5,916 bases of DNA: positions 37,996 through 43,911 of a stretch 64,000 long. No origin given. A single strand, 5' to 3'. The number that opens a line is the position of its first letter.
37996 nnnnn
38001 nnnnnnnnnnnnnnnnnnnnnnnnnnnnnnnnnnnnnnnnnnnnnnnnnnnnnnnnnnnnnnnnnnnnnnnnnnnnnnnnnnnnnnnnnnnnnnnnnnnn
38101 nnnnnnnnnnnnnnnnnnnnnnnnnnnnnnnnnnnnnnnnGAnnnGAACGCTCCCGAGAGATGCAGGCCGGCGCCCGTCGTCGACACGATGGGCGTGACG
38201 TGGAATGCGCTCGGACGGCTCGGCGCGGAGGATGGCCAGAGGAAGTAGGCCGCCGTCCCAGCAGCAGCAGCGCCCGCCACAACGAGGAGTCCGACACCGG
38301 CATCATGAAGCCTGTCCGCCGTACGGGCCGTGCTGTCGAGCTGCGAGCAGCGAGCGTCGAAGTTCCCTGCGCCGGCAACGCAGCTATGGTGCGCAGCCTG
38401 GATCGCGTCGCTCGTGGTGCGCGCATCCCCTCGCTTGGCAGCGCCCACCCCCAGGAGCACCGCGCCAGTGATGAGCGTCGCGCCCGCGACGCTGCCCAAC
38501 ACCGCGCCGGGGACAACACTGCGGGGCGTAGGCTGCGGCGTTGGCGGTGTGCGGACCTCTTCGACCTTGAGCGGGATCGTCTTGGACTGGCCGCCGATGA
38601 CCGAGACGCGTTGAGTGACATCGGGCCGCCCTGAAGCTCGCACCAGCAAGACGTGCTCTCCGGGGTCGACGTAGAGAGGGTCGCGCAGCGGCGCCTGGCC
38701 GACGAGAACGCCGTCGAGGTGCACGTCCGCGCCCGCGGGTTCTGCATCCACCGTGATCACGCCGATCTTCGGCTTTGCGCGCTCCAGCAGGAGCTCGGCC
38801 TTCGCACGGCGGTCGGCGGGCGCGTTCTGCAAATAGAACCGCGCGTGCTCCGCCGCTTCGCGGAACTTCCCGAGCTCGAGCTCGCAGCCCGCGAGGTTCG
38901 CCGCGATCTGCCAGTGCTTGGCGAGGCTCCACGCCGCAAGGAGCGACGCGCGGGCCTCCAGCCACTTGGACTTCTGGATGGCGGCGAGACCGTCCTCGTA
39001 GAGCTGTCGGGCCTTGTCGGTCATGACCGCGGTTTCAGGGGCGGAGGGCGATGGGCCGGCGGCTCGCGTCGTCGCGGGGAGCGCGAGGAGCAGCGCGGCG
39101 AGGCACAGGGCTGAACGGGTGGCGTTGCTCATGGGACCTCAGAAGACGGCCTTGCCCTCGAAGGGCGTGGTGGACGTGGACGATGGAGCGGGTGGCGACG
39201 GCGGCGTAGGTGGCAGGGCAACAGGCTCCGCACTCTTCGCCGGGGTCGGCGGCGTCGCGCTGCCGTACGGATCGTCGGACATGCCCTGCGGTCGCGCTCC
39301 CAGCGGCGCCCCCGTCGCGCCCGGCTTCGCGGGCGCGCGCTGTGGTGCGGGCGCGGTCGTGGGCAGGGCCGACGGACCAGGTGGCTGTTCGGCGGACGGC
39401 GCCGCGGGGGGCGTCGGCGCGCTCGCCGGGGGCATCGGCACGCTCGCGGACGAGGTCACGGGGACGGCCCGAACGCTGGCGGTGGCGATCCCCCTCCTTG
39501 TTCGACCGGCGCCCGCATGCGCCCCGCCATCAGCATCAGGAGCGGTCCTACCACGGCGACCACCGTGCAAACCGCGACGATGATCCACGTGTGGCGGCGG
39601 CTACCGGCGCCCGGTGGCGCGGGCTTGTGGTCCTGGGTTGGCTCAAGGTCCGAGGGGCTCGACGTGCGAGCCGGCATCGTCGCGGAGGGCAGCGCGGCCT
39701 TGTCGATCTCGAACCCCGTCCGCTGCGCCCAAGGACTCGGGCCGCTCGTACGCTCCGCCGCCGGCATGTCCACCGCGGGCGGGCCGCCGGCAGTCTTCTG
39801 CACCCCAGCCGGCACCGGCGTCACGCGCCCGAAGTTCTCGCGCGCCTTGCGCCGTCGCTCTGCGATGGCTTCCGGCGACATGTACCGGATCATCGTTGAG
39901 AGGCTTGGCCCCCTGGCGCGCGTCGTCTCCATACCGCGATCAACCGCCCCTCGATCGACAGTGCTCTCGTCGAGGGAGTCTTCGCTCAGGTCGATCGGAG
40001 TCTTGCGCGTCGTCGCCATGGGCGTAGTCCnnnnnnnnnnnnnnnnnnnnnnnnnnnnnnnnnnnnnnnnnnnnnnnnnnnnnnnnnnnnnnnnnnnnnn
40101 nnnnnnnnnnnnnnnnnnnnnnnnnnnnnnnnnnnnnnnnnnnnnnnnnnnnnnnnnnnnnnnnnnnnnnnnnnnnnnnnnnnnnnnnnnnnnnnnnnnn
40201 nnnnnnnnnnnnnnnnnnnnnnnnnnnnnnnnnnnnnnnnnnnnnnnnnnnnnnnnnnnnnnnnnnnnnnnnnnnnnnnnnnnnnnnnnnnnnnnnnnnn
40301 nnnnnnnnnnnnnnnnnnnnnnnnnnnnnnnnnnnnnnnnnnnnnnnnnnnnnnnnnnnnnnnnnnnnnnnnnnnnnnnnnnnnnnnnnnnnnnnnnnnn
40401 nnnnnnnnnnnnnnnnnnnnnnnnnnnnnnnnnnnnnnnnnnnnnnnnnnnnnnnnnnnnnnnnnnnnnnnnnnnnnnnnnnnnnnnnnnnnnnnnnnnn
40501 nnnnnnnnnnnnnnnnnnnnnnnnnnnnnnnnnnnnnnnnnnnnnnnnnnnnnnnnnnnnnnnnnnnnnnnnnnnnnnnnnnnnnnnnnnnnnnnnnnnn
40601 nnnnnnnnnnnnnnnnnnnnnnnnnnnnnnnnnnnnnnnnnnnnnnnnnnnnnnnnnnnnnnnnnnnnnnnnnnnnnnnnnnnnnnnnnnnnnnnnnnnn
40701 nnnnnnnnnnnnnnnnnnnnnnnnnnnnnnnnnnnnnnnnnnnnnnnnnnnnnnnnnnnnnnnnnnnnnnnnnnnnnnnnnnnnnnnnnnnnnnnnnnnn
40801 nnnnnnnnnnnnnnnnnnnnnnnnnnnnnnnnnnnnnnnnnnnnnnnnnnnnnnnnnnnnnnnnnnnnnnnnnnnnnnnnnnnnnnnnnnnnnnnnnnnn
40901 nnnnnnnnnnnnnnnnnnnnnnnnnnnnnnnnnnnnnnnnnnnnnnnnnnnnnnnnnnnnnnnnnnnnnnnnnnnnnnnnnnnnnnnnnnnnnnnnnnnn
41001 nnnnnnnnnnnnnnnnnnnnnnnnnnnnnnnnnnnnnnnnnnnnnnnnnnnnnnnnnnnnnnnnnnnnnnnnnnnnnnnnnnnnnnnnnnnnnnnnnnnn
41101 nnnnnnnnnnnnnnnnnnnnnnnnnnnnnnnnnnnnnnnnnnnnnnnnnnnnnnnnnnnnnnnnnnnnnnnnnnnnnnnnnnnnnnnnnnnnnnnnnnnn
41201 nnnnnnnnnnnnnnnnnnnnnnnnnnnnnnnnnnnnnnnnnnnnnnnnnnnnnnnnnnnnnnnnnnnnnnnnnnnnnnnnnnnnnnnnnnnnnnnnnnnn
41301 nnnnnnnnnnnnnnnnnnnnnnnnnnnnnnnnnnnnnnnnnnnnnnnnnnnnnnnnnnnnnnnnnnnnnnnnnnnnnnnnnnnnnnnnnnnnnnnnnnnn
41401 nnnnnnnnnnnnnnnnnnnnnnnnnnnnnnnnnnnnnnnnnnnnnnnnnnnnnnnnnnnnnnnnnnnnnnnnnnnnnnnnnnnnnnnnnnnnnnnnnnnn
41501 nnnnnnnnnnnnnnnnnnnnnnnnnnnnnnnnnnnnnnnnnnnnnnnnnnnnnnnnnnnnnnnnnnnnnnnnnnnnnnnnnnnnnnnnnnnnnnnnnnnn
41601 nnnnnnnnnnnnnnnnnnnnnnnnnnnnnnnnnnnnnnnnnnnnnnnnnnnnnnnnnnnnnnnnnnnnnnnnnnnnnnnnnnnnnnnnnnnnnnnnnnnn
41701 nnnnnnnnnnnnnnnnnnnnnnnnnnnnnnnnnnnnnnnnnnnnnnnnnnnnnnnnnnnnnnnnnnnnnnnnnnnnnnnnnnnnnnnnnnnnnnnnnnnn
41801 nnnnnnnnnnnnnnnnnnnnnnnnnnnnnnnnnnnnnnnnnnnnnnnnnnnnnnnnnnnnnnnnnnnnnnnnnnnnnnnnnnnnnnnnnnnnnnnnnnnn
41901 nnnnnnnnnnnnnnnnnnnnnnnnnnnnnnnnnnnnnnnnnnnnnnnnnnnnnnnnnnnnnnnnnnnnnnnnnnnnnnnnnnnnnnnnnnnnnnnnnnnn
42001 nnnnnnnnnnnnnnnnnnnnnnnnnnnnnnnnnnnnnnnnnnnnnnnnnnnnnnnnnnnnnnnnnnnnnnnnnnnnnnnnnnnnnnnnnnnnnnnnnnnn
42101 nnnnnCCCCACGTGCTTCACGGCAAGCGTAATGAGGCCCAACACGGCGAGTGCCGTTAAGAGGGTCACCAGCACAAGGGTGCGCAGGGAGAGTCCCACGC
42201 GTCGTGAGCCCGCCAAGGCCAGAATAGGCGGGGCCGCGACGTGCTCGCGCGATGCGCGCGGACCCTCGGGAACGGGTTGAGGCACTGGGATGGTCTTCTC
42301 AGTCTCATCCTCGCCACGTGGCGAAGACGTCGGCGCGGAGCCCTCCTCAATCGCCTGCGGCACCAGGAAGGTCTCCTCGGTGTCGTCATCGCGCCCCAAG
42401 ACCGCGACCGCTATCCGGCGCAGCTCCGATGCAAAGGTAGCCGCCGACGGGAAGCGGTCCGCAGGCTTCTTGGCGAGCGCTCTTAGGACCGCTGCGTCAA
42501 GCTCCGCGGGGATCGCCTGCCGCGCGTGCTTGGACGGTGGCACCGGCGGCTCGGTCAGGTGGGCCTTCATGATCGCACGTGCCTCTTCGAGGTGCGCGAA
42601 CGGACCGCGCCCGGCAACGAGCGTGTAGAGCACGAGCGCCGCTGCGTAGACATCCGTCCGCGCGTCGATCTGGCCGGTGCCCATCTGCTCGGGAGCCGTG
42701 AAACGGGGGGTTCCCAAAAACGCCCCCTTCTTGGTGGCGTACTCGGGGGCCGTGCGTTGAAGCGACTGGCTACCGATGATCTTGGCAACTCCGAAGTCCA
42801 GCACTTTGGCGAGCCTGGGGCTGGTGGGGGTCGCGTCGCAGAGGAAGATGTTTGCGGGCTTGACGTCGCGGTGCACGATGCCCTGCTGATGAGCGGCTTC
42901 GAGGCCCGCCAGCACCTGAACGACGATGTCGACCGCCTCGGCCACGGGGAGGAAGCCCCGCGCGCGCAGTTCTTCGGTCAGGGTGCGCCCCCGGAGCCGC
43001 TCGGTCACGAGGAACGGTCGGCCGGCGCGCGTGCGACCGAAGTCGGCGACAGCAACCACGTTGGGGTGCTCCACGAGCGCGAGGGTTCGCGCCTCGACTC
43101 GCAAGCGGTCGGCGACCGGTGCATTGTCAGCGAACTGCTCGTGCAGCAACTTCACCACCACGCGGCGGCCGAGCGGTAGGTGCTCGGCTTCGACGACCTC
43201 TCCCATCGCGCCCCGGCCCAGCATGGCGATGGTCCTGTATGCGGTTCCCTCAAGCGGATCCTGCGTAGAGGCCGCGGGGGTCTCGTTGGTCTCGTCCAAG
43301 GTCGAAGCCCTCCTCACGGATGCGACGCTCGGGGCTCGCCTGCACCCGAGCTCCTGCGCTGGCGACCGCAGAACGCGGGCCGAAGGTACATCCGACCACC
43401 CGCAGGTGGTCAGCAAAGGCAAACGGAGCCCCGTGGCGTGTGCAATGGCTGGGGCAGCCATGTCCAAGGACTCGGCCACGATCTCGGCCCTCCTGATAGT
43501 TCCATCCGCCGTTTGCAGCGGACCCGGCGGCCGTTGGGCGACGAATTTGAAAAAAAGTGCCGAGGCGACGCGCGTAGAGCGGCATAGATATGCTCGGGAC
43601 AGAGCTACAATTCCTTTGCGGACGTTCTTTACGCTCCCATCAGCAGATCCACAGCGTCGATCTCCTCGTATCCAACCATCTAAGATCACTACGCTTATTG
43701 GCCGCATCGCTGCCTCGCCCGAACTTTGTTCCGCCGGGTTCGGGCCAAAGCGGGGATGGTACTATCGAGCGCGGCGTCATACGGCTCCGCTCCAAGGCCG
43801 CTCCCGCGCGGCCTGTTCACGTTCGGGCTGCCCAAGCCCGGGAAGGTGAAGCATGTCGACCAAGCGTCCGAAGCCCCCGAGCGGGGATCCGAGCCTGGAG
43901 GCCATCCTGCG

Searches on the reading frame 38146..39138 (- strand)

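Call 43: search_protein_families(library=pfam, proteins=[window:38146-39138:-], max_evalue=0.0001)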
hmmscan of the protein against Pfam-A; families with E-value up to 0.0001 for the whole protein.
window:38146-39138:- (331 aa): 1 family
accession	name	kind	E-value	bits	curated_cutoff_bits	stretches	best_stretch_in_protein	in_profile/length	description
PF08308.17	PEGA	-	1.7e-07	31.5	20.8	1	126-192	2-67/71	PEGA domain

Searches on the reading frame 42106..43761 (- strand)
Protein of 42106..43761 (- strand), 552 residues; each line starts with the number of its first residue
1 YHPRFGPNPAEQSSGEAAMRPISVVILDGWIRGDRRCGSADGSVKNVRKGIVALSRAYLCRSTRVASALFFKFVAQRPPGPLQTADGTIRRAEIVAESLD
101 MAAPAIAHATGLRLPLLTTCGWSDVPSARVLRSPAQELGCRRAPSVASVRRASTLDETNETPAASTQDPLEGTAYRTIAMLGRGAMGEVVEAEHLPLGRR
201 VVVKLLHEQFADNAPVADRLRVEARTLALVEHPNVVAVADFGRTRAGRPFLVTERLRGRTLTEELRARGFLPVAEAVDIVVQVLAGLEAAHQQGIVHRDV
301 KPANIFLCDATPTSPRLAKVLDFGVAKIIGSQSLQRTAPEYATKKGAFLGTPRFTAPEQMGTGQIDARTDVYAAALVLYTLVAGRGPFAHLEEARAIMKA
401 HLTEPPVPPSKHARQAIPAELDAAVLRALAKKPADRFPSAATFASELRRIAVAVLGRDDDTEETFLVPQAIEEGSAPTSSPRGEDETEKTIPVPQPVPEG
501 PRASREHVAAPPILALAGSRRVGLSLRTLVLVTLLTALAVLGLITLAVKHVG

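Call 44: search_protein_families(library=pfam, proteins=[window:42106-43761:-], max_evalue=0.0001)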
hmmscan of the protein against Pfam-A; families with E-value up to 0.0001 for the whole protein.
window:42106-43761:- (552 aa): 2 families
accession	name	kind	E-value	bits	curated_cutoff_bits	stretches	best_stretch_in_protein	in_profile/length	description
PF00069.31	Pkinase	-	2.4e-39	135.8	31.7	1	175-437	1-252/263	Protein kinase domain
PF07714.23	PK_Tyr_Ser-Thr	-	2.4e-23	83.2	23.1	1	178-436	4-248/258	Protein tyrosine and serine/threonine kinase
